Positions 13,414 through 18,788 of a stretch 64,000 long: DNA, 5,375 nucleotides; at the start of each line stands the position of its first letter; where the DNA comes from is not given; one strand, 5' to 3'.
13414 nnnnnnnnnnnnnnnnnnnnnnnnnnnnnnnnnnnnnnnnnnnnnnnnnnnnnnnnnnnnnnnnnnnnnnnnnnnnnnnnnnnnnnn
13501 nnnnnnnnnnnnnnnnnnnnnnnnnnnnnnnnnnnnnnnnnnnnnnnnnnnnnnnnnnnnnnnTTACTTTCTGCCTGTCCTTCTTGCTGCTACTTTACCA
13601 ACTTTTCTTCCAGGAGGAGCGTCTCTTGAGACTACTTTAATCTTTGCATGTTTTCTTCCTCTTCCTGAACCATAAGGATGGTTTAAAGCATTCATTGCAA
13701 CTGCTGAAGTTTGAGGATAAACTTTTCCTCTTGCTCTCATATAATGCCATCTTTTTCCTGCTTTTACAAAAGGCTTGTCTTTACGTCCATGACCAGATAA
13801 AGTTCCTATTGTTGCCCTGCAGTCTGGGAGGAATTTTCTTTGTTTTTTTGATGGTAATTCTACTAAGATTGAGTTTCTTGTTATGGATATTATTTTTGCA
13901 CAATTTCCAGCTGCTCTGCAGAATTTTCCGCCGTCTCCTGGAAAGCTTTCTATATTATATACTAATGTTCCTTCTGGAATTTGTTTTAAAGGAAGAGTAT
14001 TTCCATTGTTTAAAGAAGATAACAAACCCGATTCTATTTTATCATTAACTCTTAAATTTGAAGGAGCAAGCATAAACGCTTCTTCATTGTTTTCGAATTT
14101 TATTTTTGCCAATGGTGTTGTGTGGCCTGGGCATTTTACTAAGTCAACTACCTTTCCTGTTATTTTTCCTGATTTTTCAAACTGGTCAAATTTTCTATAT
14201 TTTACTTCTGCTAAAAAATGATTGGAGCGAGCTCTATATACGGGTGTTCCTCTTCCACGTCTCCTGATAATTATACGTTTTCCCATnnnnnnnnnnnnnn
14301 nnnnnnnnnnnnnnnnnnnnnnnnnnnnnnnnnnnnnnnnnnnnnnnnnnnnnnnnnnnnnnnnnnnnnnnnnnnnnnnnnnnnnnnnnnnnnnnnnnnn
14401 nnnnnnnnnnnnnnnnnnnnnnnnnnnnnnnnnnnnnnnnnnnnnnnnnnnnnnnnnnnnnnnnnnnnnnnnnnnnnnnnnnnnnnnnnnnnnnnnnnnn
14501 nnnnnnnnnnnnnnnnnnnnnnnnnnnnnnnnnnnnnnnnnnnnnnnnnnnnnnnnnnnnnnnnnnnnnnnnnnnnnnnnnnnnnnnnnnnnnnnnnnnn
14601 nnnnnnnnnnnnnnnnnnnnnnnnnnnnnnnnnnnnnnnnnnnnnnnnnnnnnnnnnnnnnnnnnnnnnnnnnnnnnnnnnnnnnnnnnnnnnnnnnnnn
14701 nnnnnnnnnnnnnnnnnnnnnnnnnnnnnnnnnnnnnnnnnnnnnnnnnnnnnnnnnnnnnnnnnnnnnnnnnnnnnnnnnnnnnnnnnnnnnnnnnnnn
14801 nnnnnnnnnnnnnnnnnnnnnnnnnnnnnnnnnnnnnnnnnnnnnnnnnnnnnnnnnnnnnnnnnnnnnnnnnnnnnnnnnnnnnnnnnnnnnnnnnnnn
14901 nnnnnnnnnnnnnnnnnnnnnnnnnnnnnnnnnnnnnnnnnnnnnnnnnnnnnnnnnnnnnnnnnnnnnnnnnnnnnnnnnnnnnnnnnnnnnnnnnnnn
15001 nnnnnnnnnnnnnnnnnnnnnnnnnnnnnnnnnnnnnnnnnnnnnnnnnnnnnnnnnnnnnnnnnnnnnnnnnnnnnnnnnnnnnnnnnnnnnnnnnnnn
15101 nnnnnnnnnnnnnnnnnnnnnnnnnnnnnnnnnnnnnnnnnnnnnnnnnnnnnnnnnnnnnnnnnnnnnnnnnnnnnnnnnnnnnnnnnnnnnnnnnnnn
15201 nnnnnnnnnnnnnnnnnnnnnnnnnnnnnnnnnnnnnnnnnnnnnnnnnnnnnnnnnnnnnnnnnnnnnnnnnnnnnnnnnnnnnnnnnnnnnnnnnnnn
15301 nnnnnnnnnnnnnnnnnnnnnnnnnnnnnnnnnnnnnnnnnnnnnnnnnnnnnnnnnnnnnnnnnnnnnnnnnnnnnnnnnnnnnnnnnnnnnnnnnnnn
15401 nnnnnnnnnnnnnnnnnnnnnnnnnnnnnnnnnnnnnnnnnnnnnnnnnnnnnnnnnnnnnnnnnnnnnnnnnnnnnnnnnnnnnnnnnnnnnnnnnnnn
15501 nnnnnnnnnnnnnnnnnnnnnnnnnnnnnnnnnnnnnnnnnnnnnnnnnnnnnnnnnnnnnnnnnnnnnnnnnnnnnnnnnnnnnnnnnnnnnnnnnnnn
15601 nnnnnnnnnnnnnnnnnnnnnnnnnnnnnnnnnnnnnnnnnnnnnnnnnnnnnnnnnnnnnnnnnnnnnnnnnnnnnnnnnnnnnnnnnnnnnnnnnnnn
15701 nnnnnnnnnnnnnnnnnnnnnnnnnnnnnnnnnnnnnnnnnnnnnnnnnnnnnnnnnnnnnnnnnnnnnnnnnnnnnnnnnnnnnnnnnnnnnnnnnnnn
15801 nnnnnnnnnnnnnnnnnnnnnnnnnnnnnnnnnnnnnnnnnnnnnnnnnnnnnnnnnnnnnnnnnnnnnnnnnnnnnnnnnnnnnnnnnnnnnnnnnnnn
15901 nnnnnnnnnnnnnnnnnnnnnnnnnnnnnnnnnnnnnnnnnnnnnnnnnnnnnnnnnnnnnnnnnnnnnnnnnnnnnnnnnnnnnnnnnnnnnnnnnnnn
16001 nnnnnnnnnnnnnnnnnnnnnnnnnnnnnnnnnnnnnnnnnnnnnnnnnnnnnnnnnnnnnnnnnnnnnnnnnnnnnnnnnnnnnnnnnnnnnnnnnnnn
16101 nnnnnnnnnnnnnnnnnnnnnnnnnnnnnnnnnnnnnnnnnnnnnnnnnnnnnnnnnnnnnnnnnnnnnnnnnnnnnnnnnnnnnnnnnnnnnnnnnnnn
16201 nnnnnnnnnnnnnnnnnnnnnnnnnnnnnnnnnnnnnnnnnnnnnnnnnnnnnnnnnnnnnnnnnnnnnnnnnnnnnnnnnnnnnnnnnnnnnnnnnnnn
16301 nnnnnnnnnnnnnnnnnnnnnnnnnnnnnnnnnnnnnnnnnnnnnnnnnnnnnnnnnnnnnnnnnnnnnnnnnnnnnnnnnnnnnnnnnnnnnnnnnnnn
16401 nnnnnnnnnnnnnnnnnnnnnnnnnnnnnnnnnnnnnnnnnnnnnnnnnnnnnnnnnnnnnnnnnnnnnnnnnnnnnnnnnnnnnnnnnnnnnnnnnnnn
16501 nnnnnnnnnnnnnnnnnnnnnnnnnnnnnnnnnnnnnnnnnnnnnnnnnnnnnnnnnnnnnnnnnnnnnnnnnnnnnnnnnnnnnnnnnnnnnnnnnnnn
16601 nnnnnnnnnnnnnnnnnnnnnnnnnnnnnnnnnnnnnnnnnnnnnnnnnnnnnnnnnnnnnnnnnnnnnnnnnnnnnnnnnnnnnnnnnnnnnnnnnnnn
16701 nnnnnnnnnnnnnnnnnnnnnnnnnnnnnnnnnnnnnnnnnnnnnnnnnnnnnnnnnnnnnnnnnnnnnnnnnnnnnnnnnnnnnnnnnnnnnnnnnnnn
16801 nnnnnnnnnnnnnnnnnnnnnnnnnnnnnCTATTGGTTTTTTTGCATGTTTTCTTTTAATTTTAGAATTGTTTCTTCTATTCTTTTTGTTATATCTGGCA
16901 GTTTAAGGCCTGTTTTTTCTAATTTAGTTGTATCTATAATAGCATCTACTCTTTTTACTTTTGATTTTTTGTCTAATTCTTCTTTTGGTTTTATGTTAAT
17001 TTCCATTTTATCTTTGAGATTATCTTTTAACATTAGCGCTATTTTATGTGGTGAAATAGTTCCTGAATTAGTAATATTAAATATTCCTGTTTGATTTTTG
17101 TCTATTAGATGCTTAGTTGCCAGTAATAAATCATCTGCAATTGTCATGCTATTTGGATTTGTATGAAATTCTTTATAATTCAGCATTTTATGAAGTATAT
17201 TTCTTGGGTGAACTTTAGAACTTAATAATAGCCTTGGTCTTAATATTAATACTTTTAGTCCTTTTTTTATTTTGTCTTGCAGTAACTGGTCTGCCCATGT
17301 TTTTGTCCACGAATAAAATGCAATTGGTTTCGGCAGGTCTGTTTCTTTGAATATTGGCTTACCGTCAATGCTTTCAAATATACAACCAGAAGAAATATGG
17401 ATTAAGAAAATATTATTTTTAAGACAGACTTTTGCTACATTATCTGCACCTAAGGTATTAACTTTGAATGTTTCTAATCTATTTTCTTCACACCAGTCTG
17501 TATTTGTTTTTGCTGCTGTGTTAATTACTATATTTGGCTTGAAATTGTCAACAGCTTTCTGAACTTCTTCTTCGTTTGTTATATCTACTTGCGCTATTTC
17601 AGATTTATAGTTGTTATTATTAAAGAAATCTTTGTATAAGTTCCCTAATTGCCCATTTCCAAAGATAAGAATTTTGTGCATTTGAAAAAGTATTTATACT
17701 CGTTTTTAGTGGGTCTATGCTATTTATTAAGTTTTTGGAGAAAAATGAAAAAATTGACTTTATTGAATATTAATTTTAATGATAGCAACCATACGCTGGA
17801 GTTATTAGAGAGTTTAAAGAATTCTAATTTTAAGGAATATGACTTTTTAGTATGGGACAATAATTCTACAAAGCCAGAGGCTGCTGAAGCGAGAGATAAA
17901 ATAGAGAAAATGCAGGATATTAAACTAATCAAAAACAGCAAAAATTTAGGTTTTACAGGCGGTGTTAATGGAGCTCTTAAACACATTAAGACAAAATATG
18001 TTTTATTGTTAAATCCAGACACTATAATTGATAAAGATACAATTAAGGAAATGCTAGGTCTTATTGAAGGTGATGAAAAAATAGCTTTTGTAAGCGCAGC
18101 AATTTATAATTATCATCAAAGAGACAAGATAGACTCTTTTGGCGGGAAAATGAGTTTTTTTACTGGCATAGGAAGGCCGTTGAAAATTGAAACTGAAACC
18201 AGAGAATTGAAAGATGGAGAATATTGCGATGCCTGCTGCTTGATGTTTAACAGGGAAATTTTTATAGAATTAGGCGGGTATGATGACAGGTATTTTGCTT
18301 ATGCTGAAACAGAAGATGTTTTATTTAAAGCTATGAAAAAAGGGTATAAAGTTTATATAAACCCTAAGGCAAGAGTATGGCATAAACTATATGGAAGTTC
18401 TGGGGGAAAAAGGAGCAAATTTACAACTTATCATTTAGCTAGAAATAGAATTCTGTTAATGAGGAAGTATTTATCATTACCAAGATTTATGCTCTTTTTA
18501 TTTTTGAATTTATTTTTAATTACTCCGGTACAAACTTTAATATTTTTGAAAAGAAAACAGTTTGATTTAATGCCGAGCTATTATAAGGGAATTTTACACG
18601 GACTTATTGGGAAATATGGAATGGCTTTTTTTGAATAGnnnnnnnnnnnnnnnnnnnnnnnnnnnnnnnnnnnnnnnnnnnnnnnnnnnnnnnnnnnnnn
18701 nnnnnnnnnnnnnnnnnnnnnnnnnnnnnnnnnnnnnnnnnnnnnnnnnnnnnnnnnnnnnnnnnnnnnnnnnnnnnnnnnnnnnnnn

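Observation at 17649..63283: Glycan-biosynthesis island of about 45 kb with eight radical SAM enzymes, five of them B12-dependent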

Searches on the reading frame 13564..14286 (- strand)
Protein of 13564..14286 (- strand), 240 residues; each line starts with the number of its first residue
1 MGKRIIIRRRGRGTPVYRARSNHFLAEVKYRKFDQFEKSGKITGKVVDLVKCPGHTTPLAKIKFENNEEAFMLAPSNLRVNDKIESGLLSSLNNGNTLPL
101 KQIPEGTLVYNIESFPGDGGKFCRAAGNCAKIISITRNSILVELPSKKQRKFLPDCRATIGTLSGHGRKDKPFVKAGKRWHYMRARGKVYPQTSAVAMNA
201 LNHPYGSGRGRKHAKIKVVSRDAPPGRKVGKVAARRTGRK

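Call 41: search_protein_families(library=pfam, proteins=[window:13564-14286:-], max_evalue=1)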
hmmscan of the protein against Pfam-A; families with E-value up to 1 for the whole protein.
window:13564-14286:- (240 aa): 2 families
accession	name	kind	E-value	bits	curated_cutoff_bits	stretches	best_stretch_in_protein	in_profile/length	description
PF03947.24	Ribosomal_L2_C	-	4.4e-39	133.8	33.7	1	94-219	2-122/126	Ribosomal Proteins L2, C-terminal domain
PF00181.30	Ribosomal_L2_N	-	0.0079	16.6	23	1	27-86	18-77/77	Ribosomal Proteins L2, RNA binding N-terminal domain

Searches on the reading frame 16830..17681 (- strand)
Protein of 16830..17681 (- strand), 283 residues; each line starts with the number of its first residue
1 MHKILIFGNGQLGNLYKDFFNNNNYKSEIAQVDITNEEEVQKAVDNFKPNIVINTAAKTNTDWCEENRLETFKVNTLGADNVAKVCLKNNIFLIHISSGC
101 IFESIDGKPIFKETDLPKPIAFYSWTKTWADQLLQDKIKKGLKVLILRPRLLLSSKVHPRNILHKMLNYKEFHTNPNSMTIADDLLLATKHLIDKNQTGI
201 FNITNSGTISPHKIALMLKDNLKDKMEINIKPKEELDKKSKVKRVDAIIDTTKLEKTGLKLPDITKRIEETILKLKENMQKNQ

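Call 7: search_protein_families(library=pfam, proteins=[window:16830-17681:-], max_evalue=0.01)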
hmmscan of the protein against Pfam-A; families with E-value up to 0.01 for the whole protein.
window:16830-17681:- (283 aa): 7 families
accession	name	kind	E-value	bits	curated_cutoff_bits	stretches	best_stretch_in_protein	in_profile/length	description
PF04321.23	RmlD_sub_bind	-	5.6e-35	121.2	27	1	3-274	2-284/287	RmlD substrate binding domain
PF01370.27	Epimerase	-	6e-20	72.1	20.9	1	23-160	39-183/240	NAD dependent epimerase/dehydratase family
PF16363.11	GDP_Man_Dehyd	-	2e-10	41.1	27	1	10-135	37-165/332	GDP-mannose 4,6 dehydratase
PF02719.21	Polysacc_synt_2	-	1.1e-09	38.3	20.2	1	21-92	48-121/293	Polysaccharide biosynthesis protein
PF01073.25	3Beta_HSD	-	5.3e-08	32.7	22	1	19-134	40-157/280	3-beta hydroxysteroid dehydrogenase/isomerase family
PF07993.18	NAD_binding_4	-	7.9e-08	32.2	20.1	1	39-154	81-209/258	Male sterility protein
PF13460.12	NAD_binding_10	-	1.4e-05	25.5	27.2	1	26-157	40-151/184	NAD(P)H-binding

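Call 66: search_protein_families(library=ncbifam, proteins=[window:16830-17681:-], max_evalue=0.00001)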
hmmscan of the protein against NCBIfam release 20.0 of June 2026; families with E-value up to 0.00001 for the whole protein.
window:16830-17681:- (283 aa): 7 families
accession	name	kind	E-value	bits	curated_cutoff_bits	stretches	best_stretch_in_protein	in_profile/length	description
TIGR01214.1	rmlD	equivalog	4.7e-33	114.5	224.05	1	3-272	1-282/285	dTDP-4-dehydrorhamnose reductase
NF007440.0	PRK09987.1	equivalog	3.7e-12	46.2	308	1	32-168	38-168/299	dTDP-4-dehydrorhamnose reductase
TIGR01181.1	dTDP_gluc_dehyt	equivalog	5.1e-11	42.2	365.1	1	24-148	49-177/321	dTDP-glucose 4,6-dehydratase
TIGR01179.1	galE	equivalog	3.1e-10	39.4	262.3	1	23-148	45-172/332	UDP-glucose 4-epimerase GalE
TIGR02197.1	heptose_epim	equivalog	5.8e-09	35.5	274.6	1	25-139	41-155/316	ADP-glyceromanno-heptose 6-epimerase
TIGR02622.1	CDP_4_6_dhtase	equivalog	1.5e-08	34.2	278.45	1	20-131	49-162/352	CDP-glucose 4,6-dehydratase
NF042423.1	oxyalk_red_Shew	equivalog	1.2e-07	31.1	580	1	28-153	52-175/331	2-alkyl-3-oxoalkanoate reductase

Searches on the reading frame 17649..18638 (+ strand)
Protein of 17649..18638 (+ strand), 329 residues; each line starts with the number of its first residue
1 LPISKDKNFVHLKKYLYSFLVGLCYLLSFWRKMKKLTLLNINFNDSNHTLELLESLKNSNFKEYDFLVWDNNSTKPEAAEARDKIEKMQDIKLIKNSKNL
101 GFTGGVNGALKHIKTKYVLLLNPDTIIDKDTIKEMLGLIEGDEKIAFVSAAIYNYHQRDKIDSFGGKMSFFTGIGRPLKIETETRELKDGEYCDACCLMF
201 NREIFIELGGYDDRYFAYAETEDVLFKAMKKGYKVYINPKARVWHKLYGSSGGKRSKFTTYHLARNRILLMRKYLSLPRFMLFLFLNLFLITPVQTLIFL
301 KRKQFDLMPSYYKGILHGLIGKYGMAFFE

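Call 5: search_protein_families(library=pfam, proteins=[window:17649-18638:+], max_evalue=0.01)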
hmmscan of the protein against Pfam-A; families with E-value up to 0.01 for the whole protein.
window:17649-18638:+ (329 aa): 4 families
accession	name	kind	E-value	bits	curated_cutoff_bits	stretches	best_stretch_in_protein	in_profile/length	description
PF00535.33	Glycos_transf_2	-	4e-18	66.3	23.3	1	43-208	7-167/168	Glycosyl transferase family 2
PF13641.12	Glyco_tranf_2_3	-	2.9e-09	37.7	27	1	43-246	10-212/230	Glycosyltransferase like family 2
PF10111.15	Glyco_tranf_2_2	-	1.3e-05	25.2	27.3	1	55-231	18-201/276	Glycosyltransferase like family 2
PF13632.12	Glyco_trans_2_3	-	0.0031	17.8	27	0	198-290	77-173/198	Glycosyl transferase family group 2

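Call 26: search_protein_families(library=ncbifam, proteins=[window:17649-18638:+], max_evalue=0.001)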
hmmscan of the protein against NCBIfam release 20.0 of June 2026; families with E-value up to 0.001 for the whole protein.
window:17649-18638:+ (329 aa): 12 families
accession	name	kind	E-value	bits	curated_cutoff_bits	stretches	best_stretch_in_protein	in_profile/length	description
TIGR01556.1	rhamnosyltran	subfamily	2.4e-15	56.5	200.55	1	49-318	6-281/281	rhamnosyltransferase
TIGR03937.1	PgaC_IcaA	equivalog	4.3e-11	42.4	422.3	1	32-244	43-249/407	poly-beta-1,6-N-acetyl-D-glucosamine synthase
TIGR03965.1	mycofact_glyco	equivalog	5.9e-10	38.6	280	1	49-246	89-281/467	mycofactocin biosynthesis glycosyltransferase MftF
NF053739.1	GlytfEpsEBac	equivalog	3.8e-08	32.6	450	1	47-291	14-247/265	glycosyltransferase EpsE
NF041394.1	GtaseAglG_Halo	equivalog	2.4e-06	27.1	440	1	48-248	17-218/304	glucosyl-dolichyl phosphate glucuronosyltransferase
NF047683.1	TeichurnBiosyTuaG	equivalog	6.2e-06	26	400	1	34-149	6-120/252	teichuronic acid biosynthesis protein TuaG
TIGR03111.1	glyc2_xrt_Gpos1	hypoth_equivalog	1.3e-05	24.2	363.95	1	30-154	45-171/439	TIGR03111 family XrtG-associated glycosyltransferase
NF050050.1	ProtGlycPglI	equivalog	2.4e-05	23.8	500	1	34-137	2-106/306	GalNAc(5)-diNAcBac-PP-undecaprenol beta-1,3-glucosyltransferase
TIGR04440.1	glyco_TIGR04440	domain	3.2e-05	23.8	70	1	64-159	29-126/215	TIGR00180 family glycosyltransferase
NF038299.1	EPS_HpsN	equivalog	6.3e-05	22.1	425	0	195-254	167-228/317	hormogonium polysaccharide biosynthesis glycosyltransferase HpsN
NF041875.1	EPS_EpsD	equivalog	7.1e-05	22.3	370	1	51-246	16-207/325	exopolysaccharide biosynthesis glycosyltransferase EpsD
NF050819.1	PolSacchBiosHfsG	equivalog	0.00011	21.4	500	1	35-151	13-130/302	polysaccharide biosynthesis protein HfsG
